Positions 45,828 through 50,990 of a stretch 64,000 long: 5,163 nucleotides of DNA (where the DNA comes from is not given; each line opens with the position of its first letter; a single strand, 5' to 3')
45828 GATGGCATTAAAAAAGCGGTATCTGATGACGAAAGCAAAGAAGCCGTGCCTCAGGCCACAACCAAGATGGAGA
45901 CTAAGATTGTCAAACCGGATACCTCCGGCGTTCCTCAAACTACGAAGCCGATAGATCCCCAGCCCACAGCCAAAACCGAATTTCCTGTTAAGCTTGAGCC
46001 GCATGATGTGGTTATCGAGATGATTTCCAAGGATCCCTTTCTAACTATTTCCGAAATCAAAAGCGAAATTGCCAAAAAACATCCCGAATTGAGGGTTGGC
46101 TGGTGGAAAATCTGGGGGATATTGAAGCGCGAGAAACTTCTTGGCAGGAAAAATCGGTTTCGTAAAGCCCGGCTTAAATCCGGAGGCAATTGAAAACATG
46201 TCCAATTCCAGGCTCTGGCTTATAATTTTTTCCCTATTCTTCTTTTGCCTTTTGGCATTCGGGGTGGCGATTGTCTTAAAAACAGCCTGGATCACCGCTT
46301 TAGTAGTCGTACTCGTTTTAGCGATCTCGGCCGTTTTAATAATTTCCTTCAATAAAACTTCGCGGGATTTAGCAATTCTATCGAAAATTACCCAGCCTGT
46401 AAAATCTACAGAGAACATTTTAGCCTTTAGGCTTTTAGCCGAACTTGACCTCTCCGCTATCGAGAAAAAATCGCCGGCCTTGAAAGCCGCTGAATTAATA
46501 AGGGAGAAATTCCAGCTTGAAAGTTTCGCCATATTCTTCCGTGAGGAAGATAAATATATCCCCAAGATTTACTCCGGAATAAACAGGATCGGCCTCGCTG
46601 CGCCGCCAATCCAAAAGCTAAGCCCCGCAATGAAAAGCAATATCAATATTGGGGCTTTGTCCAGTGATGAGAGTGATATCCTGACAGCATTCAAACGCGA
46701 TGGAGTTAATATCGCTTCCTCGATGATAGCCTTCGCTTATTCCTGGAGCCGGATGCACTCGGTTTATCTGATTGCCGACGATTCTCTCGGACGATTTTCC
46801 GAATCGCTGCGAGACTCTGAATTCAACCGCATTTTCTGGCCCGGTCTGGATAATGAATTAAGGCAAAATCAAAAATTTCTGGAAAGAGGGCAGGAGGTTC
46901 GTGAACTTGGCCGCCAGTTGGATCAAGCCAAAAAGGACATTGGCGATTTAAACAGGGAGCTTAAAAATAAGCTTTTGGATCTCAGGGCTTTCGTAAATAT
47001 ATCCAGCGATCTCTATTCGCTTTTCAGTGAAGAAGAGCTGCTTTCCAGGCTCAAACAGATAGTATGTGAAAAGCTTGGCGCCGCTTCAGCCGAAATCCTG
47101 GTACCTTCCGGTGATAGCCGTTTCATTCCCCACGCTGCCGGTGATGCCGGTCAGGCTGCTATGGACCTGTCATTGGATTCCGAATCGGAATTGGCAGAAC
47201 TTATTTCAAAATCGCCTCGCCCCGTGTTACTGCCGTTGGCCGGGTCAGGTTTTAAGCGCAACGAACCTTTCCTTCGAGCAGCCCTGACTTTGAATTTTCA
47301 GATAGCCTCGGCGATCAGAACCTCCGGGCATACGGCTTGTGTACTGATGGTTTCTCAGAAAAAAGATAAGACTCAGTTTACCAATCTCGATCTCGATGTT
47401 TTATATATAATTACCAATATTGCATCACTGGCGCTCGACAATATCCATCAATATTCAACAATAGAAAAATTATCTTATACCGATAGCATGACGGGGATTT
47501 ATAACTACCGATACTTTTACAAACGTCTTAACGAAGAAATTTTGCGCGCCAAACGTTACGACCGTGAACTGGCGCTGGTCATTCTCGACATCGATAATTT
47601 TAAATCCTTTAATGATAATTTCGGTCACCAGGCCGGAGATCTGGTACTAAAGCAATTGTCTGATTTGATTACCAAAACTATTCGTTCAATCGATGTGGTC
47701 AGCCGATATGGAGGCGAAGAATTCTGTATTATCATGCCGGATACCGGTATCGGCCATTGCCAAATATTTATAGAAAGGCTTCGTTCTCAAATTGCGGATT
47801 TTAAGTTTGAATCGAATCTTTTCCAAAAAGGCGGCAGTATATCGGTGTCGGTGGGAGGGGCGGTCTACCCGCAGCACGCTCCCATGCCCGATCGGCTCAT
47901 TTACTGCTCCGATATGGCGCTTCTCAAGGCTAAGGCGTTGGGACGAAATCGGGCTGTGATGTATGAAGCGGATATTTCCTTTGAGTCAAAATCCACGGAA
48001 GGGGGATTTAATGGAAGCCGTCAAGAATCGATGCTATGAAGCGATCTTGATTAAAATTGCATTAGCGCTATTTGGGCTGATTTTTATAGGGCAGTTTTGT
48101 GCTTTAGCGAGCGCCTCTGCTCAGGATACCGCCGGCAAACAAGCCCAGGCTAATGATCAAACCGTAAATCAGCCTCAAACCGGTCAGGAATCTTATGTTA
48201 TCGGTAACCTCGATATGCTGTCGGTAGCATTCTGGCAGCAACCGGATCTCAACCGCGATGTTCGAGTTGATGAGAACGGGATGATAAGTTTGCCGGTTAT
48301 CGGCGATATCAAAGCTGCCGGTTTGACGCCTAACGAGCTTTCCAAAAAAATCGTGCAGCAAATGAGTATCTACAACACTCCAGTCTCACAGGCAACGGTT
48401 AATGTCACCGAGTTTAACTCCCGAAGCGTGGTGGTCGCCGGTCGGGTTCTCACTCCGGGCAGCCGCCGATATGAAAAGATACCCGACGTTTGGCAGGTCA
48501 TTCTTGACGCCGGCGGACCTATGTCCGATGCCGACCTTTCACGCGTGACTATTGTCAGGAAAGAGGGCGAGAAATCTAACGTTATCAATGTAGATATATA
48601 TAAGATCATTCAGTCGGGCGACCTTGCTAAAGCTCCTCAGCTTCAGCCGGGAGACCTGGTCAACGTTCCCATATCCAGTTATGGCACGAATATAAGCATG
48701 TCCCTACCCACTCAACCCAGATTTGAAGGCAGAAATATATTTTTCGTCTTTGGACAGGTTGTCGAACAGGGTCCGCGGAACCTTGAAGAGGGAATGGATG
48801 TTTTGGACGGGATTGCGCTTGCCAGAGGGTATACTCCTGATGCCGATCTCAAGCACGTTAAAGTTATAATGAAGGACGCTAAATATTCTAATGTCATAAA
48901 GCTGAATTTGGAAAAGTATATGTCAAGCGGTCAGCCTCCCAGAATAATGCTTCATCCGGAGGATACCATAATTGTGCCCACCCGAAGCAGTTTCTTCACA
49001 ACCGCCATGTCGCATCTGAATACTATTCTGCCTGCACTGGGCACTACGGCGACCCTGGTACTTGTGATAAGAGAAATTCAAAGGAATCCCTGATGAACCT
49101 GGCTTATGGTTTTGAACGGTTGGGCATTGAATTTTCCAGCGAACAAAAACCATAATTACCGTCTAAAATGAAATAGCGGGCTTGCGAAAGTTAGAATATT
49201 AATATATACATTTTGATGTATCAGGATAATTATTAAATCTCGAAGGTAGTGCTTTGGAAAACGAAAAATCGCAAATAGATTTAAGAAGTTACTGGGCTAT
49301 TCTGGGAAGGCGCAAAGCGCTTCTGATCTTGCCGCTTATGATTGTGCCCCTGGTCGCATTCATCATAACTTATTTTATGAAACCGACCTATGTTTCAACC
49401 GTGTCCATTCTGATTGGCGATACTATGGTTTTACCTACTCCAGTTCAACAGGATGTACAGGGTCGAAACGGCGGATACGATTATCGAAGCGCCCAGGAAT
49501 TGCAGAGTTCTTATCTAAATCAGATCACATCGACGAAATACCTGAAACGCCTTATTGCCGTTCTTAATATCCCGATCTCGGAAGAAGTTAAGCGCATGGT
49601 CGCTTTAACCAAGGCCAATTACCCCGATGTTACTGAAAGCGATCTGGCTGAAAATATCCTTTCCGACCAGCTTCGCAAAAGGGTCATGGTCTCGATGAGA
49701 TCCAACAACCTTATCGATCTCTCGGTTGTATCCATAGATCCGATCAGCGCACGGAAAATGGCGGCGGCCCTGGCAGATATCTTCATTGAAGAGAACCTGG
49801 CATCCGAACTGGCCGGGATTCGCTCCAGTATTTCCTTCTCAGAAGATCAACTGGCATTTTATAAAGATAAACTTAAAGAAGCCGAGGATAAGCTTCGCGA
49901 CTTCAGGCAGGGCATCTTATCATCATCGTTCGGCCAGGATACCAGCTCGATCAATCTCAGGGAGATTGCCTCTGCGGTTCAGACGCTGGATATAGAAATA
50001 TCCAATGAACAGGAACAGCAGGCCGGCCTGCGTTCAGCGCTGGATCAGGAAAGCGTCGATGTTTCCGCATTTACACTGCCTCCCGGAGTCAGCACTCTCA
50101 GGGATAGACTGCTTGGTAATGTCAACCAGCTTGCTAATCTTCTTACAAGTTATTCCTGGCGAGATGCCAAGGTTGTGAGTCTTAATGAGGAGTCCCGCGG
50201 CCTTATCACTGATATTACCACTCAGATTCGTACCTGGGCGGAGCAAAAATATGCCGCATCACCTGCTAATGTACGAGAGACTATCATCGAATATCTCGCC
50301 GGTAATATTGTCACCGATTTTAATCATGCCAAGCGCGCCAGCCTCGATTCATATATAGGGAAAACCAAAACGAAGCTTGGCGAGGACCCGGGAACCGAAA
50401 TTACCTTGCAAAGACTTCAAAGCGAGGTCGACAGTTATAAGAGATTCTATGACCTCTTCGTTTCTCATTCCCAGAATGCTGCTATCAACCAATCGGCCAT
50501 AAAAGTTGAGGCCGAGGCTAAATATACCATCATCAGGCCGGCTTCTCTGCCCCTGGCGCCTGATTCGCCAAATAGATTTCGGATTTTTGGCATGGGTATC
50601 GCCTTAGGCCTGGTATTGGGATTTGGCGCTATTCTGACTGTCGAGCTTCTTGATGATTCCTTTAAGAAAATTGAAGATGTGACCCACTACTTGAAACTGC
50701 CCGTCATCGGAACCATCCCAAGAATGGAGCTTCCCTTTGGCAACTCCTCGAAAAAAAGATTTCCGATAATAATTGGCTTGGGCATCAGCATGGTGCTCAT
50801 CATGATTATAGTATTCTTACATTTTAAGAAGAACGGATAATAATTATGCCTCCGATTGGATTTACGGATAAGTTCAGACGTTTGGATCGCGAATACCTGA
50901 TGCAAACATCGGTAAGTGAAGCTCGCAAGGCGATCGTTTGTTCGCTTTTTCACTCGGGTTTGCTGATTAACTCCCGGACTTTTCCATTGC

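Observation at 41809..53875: syp-like logic in a distant lineage: partner switch + c-di-GMP cyclase + sigma-54 promoter wired to a Wza/Wzz/BY-kinase EPS locus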

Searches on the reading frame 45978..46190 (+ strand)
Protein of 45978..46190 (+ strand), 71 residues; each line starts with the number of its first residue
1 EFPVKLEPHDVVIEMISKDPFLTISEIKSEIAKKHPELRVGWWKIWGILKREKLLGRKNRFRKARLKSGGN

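Call 62: predict_structure(alignment_id=A4)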
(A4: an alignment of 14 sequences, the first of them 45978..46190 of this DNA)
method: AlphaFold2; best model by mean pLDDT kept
length: 71 residues; sequences in the alignment: 14
mean_pLDDT: 86.8   pTM: 0.70
mean pLDDT of the five models: 86.8, 86.7, 86.4, 86.1, 78.0
residues with pLDDT >= 90: 40; 70-90: 24; 50-70: 6; < 50: 1
segments of 3 or more residues with pLDDT < 50: none
pLDDT, mean of each block of 10 residues (from residue 1): 75 91 93 89 93 91 79 45
secondary structure, 60 per line:
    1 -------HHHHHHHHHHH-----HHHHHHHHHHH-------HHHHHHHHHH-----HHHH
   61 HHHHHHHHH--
elements in order: H8-18 H24-34 H42-51 H57-69

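Call 64: fold_search(model_id=the predicted structure, library=pdb)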
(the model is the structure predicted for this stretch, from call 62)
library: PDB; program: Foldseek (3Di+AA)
matches with E <= 10: 54; with E <= 0.001: 0
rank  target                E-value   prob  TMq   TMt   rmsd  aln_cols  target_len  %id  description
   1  4ets_B                4.7e-01  0.99  0.56  0.28   1.7        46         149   22  Crystal structure of Campylobacter jejuni ferric uptake regulator (released 2012-06-20)
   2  7viv_A                2.0e+00  0.60  0.44  0.44   2.7        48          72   25  Crystal structure of the I73R from African Swine Fever Virus (released 2022-09-07)
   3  4a12_B                2.1e+00  0.63  0.54  0.23   4.4        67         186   16  Structure of the global transcription regulator FapR from Staphylococcus aureus in complex with DNA operator (released 2012-09-26)
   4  5nhk_A                2.2e+00  0.75  0.52  0.30   5.2        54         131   17  Structure of Ferric uptake regulator from francisella tularensis with Iron (released 2018-05-16)
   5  8oj3_P                2.5e+00  0.41  0.49  0.27   5.1        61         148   31  Crystal structure of the Candida albicans 80S ribosome in complex with geneticin G418 (rotated state) (released 2024-10-09)
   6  7pzy_O                2.8e+00  0.35  0.46  0.25   5.1        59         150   32  Structure of the vacant Candida albicans 80S ribosome (released 2022-05-18)
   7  5nhk_B                3.0e+00  0.54  0.49  0.28   5.5        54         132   18  Structure of Ferric uptake regulator from francisella tularensis with Iron (released 2018-05-16)
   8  4ets_A                3.1e+00  0.47  0.47  0.26   3.5        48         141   21  Crystal structure of Campylobacter jejuni ferric uptake regulator (released 2012-06-20)
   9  5nbc_B                3.3e+00  0.47  0.49  0.29   5.6        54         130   18  Structure of Prokaryotic Transcription Factors (released 2018-05-16)
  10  6d57_B                3.5e+00  0.72  0.53  0.26   1.5        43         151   23  Campylobacter jejuni ferric uptake regulator S1 metalated (released 2018-05-23)
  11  5nbc_A                3.5e+00  0.57  0.52  0.30   5.0        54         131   17  Structure of Prokaryotic Transcription Factors (released 2018-05-16)
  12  8ovj_ST               3.7e+00  0.33  0.49  0.27   4.9        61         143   21  CRYO-EM STRUCTURE OF LEISHMANIA MAJOR 80S RIBOSOME : PARENTAL STRAIN (released 2024-05-08)
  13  5ue0                  4.1e+00  0.16  0.42  0.15   4.7        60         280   15  1.90 A resolution structure of CT622 C-terminal domain from Chlamydia trachomatis (released 2018-01-10)
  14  9zd6_A                4.9e+00  0.57  0.53  0.10   1.5        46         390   11  Bacterial interstrand DNA crosslink glycosylase AlkX/YcaQ bound to DNA (released 2026-01-14)
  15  6xgx_A                4.9e+00  0.44  0.47  0.09   1.9        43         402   16  ISCth4 transposase, strand transfer complex 1, STC1 (released 2020-10-14)
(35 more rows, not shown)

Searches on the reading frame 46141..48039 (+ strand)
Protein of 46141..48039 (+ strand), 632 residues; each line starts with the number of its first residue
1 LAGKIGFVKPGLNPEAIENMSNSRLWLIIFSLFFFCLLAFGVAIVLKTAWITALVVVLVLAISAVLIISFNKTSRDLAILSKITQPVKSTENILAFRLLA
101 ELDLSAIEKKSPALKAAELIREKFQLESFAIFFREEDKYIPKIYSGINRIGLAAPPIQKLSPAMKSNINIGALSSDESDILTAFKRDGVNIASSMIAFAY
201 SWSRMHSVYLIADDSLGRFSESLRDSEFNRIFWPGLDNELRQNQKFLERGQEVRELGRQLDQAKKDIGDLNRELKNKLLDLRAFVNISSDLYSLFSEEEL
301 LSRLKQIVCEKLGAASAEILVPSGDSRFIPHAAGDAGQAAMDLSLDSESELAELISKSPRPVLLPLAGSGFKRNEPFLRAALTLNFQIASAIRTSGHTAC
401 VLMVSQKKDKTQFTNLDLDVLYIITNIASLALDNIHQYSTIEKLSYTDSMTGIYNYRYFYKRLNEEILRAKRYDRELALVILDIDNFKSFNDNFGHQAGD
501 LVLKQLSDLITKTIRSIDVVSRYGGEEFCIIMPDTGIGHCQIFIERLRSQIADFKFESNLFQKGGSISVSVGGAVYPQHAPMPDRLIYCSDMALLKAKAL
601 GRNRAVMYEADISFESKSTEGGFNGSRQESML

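Call 3: search_protein_families(library=pfam, proteins=[window:46141-48039:+], max_evalue=0.01)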
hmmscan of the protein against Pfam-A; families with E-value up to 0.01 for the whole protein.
window:46141-48039:+ (632 aa): 1 family
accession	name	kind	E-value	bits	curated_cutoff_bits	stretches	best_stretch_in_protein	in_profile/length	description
PF00990.26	GGDEF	-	1.2e-42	145.9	23.8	1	446-604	2-161/161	Diguanylate cyclase, GGDEF domain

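Call 8: search_protein_families(library=ncbifam, proteins=[window:46141-48039:+], max_evalue=0.001)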
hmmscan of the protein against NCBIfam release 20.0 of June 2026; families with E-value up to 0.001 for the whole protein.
window:46141-48039:+ (632 aa): 21 families
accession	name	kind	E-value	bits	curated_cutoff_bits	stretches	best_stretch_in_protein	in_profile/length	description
TIGR00254.1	GGDEF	domain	7.7e-48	162.4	37.4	1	441-607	1-166/168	diguanylate cyclase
NF007135.0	PRK09581.1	equivalog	3.9e-45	154.5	474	1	443-608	290-455/457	PleD family two-component system response regulator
NF038266.1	diguan_SiaD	equivalog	3.8e-43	147.7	290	1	440-604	89-251/252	biofilm regulation diguanylate cyclase SiaD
NF041606.1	dguan_cyc_DgcA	equivalog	2.3e-39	135.3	370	1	277-607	10-338/340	diguanylate cyclase DgcA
NF047654.1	DiguCycDgcRLepto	equivalog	4.6e-37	127.5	500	1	440-606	128-294/295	diguanylate cyclase DgcR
NF007380.0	PRK09894.1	equivalog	6e-36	124.3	256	1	431-610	116-289/296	diguanylate cyclase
NF051473.1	DigCycDgcsShew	equivalog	3e-35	122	400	1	410-604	100-287/291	diguanylate cyclase DgcS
NF007423.1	PRK09966.1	equivalog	1.2e-29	103.4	325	1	413-598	207-390/390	diguanylate cyclase DgcN/YfiN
NF007298.0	PRK09776.1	equivalog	1.7e-29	102.4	1135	1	444-611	680-848/1111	diguanylate cyclase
NF007599.0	PRK10245.1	equivalog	8.8e-29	100.1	402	1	440-605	205-367/371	diguanylate cyclase AdrA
NF011955.1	PRK15426.1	equivalog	2.8e-27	95.1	408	1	439-609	392-562/564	cellulose biosynthesis regulator diguanylate cyclase DgcQ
NF047872.1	GGDEF_GdpS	equivalog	2.6e-25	89.4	400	1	376-609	116-350/355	GGDEF domain-containing protein GdpS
NF040885.1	diguan_DgcJ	equivalog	1.9e-24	86.3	500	1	415-560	309-456/493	diguanylate cyclase DgcJ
NF045675.1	PhdiestaseDibA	equivalog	2.6e-24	85.5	980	1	440-614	198-370/623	phosphodiesterase DibA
NF007474.0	PRK10060.1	equivalog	1.6e-21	76.2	782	1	441-610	233-397/663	cyclic di-GMP phosphodiesterase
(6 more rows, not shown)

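Call 34: search_solved_structures(query=window:46198-48036:+, max_evalue=0.01)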
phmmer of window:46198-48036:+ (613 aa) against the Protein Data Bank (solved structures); distinct sequences matched with E-value up to 0.01: 53.
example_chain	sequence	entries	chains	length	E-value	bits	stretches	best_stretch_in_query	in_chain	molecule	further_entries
6zxm_A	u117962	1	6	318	1.3e-30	109.8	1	409-587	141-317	Putative GGDEF/response regulator receiver domain protein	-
6zxb_A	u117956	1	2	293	7.2e-29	104.1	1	409-587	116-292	Putative GGDEF/response regulator receiver domain protein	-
6zxc_A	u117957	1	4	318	9e-29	103.8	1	409-587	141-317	Putative GGDEF/response regulator receiver domain protein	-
3i5c_A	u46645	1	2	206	1.8e-28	102.8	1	418-591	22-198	Fusion of General control protein GCN4 and WSPR response regulator protein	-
3i5a_A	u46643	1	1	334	2e-28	102.6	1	420-586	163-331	Response regulator/GGDEF domain protein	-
5euh_A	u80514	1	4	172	5.5e-28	101.2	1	428-588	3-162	Putative GGDEF domain membrane protein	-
6d9m_A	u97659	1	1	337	6.5e-28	100.9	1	360-585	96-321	Fusion protein of Endolysin,Response receiver sensor diguanylate cyclase, GAF domain-conta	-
3bre_A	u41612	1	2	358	3.2e-27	98.7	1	421-591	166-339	Probable two-component response regulator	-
3i5b_A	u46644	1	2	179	4e-27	98.3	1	427-591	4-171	WspR response regulator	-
1w25_A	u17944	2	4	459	1.2e-26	96.8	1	424-587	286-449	STALKED-CELL DIFFERENTIATION CONTROLLING PROTEIN | RESPONSE REGULATOR PLED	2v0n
2wb4_A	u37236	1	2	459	1.2e-26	96.8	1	424-587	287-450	DIGUANYLATE CYCLASE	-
9g86_A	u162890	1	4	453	1.4e-26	96.5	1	424-587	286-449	Response regulator PleD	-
9g85_A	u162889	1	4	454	1.4e-26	96.5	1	424-587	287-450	Response regulator PleD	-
9t28_A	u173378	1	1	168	1.7e-26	96.3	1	428-586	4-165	diguanylate cyclase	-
5llw_B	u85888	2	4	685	1.8e-26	96.1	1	419-586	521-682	Diguanylate cyclase (GGDEF) domain-containing protein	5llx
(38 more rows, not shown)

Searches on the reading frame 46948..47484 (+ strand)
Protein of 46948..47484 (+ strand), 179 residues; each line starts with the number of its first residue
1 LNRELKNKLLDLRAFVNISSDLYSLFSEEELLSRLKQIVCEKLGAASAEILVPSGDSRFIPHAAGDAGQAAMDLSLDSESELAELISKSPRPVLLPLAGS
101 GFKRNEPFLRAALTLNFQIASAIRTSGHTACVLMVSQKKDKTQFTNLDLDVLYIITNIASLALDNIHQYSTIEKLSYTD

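Call 37: search_protein_families(library=pfam, proteins=[window:46948-47484:+], max_evalue=10)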
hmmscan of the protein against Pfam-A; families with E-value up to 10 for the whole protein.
seq(179 aa): 3 families
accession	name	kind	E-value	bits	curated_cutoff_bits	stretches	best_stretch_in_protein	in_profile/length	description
PF13185.12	GAF_2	-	0.0075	16.9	28.6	1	27-164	3-136/136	GAF domain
PF13492.12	GAF_3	-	0.035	14.9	27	1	28-165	2-129/129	GAF domain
PF01590.32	GAF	-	0.052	14.5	22.4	1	29-163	3-133/133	GAF domain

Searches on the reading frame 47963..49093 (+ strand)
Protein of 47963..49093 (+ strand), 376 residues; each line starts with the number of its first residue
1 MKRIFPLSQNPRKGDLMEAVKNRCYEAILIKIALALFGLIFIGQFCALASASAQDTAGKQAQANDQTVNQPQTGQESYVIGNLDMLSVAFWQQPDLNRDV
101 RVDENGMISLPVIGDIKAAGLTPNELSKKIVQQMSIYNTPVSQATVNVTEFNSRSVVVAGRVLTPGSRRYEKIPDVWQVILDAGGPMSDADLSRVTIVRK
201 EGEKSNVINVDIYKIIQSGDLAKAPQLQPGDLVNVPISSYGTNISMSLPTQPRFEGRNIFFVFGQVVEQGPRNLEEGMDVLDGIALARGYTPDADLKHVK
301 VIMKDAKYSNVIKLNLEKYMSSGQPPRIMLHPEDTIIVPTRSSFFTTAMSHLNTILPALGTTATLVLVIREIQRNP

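Call 3: search_protein_families(library=pfam, proteins=[window:47963-49093:+], max_evalue=0.01)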
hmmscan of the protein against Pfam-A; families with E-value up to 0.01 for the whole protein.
window:47963-49093:+ (376 aa): 3 families
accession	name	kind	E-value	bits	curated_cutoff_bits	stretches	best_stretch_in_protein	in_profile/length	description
PF02563.21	Poly_export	-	3.1e-21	75.8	28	1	75-148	4-76/77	Polysaccharide biosynthesis/export protein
PF22461.2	SLBB_2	-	7.5e-16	58.4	27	2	155-235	2-79/79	SLBB domain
PF10531.15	SLBB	-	6.6e-11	42.3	27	2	260-303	2-45/55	SLBB domain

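Call 8: search_protein_families(library=ncbifam, proteins=[window:47963-49093:+], max_evalue=0.001)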
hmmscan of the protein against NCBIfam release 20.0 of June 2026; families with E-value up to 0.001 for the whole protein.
window:47963-49093:+ (376 aa): 4 families
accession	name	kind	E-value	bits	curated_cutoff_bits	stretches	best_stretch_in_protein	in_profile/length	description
TIGR03027.2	pepcterm_export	equivalog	1.5e-37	128.9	180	2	77-238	2-167/169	XrtA/PEP-CTERM system exopolysaccharide export protein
NF041843.1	EpsY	equivalog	3.1e-27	95.2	320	1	47-235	23-210/211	exopolysaccharide export protein EpsY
TIGR03028.1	EpsE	equivalog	5.7e-25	88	262.65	1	78-235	2-159/239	polysaccharide export protein EpsE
NF011658.0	PRK15078.1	subfamily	2.5e-22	79.2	333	1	61-236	68-250/380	polysaccharide export protein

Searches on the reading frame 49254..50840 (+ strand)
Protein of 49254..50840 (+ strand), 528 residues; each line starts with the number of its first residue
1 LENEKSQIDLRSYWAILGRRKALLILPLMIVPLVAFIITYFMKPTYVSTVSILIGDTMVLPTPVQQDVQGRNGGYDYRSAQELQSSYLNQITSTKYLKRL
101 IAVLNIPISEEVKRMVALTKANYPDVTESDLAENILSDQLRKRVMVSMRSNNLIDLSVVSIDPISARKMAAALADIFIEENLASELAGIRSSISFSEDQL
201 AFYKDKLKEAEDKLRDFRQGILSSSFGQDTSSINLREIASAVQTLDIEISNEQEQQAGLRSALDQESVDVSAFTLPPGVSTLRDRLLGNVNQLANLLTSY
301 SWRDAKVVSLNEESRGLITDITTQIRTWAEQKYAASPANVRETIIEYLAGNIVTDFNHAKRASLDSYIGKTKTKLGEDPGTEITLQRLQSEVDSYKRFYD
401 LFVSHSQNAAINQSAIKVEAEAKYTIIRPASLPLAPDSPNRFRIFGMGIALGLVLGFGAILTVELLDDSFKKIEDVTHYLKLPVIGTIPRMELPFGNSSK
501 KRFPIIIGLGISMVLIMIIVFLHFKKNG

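Call 3: search_protein_families(library=pfam, proteins=[window:49254-50840:+], max_evalue=0.01)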
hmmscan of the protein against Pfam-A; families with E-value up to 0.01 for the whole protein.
window:49254-50840:+ (528 aa): 2 families
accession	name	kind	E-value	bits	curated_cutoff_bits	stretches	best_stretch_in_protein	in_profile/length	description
PF02706.20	Wzz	-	2.1e-07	31.6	25.5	1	7-101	2-88/91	Chain length determinant protein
PF13807.11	GNVR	-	0.0015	18.8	27.7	1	385-461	7-78/82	G-rich domain on putative tyrosine kinase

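Call 8: search_protein_families(library=ncbifam, proteins=[window:49254-50840:+], max_evalue=0.001)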
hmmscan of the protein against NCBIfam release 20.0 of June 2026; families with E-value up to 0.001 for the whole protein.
window:49254-50840:+ (528 aa): 7 families
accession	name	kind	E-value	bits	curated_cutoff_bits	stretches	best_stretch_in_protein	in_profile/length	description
TIGR03007.1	pepcterm_ChnLen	equivalog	2.3e-45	154.8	278.85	1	128-521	97-493/498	XrtA system polysaccharide chain length determinant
TIGR03017.1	EpsF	equivalog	5.2e-21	74.9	422.75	1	15-488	8-443/444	chain length determinant protein EpsF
TIGR01006.1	polys_exp_MPA1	subfamily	2.4e-18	66.4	296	2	415-491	148-224/226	CspC family polysaccharide chain length determinant protein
TIGR01005.1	eps_transp_fam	subfamily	8.4e-13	47.4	411.7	1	353-490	346-479/754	exopolysaccharide transport protein family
NF007350.0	PRK09841.1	equivalog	7.4e-08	31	1248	0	360-492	347-474/726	tyrosine-protein kinase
NF041864.1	EpsV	equivalog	1.7e-05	23.6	800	1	118-489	130-482/484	PCP family exopolysaccharide biosynthesis protein EpsV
NF008568.0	PRK11519.1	equivalog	1.9e-05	23.1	1068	0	152-220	228-296/720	tyrosine-protein kinase Wzc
